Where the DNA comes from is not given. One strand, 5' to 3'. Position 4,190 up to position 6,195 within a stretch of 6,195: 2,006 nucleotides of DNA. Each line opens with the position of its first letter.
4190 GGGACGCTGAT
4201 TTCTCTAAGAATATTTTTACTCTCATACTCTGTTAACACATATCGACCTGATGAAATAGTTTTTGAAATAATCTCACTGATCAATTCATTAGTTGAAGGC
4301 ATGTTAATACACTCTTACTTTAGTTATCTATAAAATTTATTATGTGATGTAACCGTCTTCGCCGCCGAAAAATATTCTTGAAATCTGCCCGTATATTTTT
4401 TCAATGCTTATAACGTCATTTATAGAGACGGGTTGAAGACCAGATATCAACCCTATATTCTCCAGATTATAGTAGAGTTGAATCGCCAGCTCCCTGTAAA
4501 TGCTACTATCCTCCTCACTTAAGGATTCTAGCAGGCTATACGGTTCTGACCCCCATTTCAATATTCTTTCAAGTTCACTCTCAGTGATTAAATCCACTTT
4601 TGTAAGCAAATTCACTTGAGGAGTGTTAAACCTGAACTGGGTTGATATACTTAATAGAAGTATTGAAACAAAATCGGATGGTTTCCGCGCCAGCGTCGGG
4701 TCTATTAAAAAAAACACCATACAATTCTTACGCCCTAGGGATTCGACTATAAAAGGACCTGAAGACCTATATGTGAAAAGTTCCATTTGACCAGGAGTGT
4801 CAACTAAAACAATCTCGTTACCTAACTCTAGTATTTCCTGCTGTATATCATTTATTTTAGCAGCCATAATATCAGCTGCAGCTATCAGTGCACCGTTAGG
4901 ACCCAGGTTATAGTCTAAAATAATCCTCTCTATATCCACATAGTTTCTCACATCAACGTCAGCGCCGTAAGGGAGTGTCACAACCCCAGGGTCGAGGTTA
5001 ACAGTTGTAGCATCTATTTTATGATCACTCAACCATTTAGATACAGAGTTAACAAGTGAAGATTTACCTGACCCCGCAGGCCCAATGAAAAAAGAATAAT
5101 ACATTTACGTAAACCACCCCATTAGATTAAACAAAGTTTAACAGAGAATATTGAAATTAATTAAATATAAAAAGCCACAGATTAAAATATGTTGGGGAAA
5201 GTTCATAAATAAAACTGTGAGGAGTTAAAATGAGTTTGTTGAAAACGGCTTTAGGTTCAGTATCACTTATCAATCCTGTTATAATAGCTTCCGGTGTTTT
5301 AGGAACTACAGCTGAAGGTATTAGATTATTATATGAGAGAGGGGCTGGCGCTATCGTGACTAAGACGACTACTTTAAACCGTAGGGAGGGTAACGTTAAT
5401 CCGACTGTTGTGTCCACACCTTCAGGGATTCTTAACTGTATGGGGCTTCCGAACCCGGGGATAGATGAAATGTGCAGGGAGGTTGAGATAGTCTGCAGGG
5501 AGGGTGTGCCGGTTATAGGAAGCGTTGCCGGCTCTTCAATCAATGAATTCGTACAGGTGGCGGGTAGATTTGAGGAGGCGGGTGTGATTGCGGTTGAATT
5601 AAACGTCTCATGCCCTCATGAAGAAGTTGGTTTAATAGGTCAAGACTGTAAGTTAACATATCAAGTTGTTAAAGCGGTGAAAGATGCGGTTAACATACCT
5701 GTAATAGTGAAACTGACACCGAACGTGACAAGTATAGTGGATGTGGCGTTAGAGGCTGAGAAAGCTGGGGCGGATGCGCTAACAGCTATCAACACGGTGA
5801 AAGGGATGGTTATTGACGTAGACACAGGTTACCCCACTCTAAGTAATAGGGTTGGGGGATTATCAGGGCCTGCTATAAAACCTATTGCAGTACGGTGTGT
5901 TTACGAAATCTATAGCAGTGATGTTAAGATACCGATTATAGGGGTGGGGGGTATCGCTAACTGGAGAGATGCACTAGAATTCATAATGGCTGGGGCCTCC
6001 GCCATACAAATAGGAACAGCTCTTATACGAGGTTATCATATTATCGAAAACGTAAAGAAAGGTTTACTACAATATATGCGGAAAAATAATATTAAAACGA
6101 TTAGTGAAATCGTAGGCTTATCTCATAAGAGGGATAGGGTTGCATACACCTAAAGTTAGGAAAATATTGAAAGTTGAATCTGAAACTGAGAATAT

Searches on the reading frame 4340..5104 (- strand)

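Call 4: search_protein_families(library=pfam, proteins=[window:4340-5104:-], max_evalue=1)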
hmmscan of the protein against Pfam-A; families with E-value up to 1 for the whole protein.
window:4340-5104:- (254 aa): 15 families
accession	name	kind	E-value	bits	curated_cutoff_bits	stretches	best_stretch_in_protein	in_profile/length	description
PF03029.23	ATP_bind_1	-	1.2e-55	189.4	27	1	6-243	1-236/240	Conserved hypothetical ATP binding protein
PF03193.22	RsgA_GTPase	-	8.8e-05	22.8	30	1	4-23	109-128/174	RsgA GTPase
PF01926.29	MMR_HSR1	-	0.00029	21.3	21.9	0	6-24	4-22/113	50S ribosome-binding GTPase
PF16575.11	CLP1_P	-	0.018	15.3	26.6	1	8-40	1-33/188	mRNA cleavage and polyadenylation factor CLP1 P-loop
PF13555.12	AAA_29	-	0.033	14.4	27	1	5-25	26-46/61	P-loop containing region of AAA domain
PF13401.12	AAA_22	-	0.035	14.9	27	1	6-38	10-33/130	AAA domain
PF00350.29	Dynamin_N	-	0.038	14.4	27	0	6-22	3-19/168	Dynamin family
PF13191.12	AAA_16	-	0.04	14.8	32.6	1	7-48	30-68/167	AAA ATPase domain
PF12775.13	AAA_7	-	0.075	13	25.8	1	5-37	37-69/181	P-loop containing dynein motor region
PF05729.18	NACHT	-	0.093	13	26.7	1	4-32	3-31/167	NACHT domain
PF02463.25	SMC_N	-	0.1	12.4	40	1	4-27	27-50/220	RecF/RecN/SMC N terminal domain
PF08298.17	AAA_PrkA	-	0.13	11.7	25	1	5-31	89-115/358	PrkA AAA domain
PF07728.20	AAA_5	-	0.19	12.1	22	1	5-28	3-26/139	AAA domain (dynein-related subfamily)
PF00005.33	ABC_tran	-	0.25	12.4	25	1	6-27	16-37/137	ABC transporter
PF00437.27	T2SSE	-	0.31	10.1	24.9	1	7-36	148-177/370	Type II/IV secretion system protein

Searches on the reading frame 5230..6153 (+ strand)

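Call 4: search_protein_families(library=pfam, proteins=[window:5230-6153:+], max_evalue=1)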
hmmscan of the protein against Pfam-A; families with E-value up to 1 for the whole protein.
window:5230-6153:+ (307 aa): 8 families
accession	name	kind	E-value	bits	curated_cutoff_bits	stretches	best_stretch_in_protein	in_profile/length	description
PF01180.27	DHO_dh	-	6.8e-75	252.4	27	1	4-283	2-291/291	Dihydroorotate dehydrogenase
PF01207.24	Dus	-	4.5e-08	33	20.4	1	99-267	60-219/311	Dihydrouridine synthase (Dus)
PF03060.21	NMO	-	2.9e-05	24.1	28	1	170-266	146-226/331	Nitronate monooxygenase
PF04481.18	DUF561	-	0.0021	17.7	21.6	1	220-273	174-225/243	Protein of unknown function (DUF561)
PF00701.28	DHDPS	-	0.086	12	22.1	0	84-122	62-100/289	Dihydrodipicolinate synthetase family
PF00478.31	IMPDH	-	0.098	12.1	25.6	1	195-265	172-239/345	IMP dehydrogenase / GMP reductase domain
PF00977.27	His_biosynth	-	0.13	12.1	23.6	1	230-272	70-112/228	Histidine biosynthesis protein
PF04309.18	G3P_antiterm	-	0.86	9.4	27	0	220-261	126-167/173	Glycerol-3-phosphate responsive antiterminator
